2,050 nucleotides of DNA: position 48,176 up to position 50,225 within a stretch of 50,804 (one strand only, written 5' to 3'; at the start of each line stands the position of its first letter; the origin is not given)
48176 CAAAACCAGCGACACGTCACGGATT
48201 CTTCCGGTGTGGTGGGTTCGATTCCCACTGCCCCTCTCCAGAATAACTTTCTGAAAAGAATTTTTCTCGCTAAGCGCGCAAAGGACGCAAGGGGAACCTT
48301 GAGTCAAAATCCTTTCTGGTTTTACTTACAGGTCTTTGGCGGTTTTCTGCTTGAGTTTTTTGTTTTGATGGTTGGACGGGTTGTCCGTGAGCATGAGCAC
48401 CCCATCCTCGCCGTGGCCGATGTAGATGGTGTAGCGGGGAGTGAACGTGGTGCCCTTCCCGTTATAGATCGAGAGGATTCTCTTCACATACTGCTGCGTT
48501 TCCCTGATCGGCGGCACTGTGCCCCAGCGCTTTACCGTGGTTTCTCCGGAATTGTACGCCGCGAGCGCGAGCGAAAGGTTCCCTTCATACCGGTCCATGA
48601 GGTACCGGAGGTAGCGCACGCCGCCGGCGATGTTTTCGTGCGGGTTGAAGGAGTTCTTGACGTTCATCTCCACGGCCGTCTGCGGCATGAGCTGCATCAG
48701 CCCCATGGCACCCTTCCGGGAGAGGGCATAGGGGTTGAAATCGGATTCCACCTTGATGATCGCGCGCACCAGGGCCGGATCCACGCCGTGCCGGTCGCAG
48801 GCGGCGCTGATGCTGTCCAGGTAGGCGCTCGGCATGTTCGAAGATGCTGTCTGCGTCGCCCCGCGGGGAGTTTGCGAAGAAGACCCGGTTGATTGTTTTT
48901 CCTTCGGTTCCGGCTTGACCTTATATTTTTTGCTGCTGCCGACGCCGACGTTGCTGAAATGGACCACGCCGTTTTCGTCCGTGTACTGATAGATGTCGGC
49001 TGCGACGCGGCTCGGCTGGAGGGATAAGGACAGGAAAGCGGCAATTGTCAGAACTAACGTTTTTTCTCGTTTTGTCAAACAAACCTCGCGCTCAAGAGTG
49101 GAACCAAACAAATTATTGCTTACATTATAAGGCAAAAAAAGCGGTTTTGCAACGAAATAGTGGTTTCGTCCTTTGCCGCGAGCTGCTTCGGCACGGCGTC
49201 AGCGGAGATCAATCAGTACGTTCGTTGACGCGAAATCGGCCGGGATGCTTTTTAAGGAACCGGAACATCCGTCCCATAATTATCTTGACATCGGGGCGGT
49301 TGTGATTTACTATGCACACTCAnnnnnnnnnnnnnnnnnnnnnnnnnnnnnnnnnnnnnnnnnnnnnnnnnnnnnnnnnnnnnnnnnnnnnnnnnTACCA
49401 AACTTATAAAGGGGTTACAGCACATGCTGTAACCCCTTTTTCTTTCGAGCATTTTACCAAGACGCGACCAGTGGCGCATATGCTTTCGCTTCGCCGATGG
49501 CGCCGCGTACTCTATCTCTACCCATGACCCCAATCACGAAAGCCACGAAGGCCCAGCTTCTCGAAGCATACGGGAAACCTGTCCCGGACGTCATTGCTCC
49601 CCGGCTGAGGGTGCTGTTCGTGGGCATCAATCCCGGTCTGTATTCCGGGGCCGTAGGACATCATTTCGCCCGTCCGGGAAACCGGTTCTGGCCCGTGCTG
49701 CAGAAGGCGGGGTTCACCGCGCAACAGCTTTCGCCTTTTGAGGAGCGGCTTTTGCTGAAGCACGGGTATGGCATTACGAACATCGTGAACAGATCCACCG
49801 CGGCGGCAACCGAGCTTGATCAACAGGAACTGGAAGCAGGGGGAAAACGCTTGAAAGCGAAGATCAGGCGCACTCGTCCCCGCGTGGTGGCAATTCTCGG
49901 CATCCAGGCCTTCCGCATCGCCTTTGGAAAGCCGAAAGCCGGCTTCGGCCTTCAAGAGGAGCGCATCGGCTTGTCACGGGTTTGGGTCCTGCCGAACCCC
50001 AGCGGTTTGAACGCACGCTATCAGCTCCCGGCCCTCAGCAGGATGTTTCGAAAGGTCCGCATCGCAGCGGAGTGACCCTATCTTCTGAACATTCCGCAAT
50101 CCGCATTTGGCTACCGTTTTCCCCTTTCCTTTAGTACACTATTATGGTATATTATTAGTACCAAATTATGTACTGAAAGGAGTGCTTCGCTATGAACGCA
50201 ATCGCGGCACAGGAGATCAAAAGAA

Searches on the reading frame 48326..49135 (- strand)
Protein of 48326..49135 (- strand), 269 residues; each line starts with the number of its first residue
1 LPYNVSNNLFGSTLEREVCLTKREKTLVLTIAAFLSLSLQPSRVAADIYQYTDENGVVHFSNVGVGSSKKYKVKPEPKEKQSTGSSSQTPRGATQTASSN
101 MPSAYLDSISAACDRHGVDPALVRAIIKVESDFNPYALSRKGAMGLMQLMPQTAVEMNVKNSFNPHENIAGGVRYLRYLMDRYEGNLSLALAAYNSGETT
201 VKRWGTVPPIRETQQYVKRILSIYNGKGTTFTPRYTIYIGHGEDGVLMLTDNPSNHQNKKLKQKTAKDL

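Call 13: search_protein_families(library=pfam, proteins=[window:48326-49135:-])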
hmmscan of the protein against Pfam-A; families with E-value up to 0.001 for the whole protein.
window:48326-49135:- (269 aa): 3 families
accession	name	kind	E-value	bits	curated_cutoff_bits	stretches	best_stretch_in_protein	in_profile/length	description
PF01464.25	SLT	-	2.6e-31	108.1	21.3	1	109-212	3-112/117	Transglycosylase SLT domain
PF13511.11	DUF4124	-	1.7e-09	38.2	22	1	35-83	1-40/56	Domain of unknown function (DUF4124)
PF13406.11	SLT_2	-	9e-05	22.3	24.3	0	139-166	151-178/292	Transglycosylase SLT domain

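Call 18: find_encoding_contigs(protein=window:48326-49135:-, flank=10000, max_places=10)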
Protein window:48326-49135:- (269 aa): no gene with exactly this product is on record in the collection.

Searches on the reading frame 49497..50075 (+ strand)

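Call 13: search_protein_families(library=pfam, proteins=[window:49497-50075:+])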
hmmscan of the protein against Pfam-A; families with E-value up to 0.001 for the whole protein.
window:49497-50075:+ (192 aa): 1 family
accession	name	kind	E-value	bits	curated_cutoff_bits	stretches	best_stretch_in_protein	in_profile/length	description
PF03167.25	UDG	-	3.6e-25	89.1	24.3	1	30-179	1-128/141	Uracil DNA glycosylase superfamily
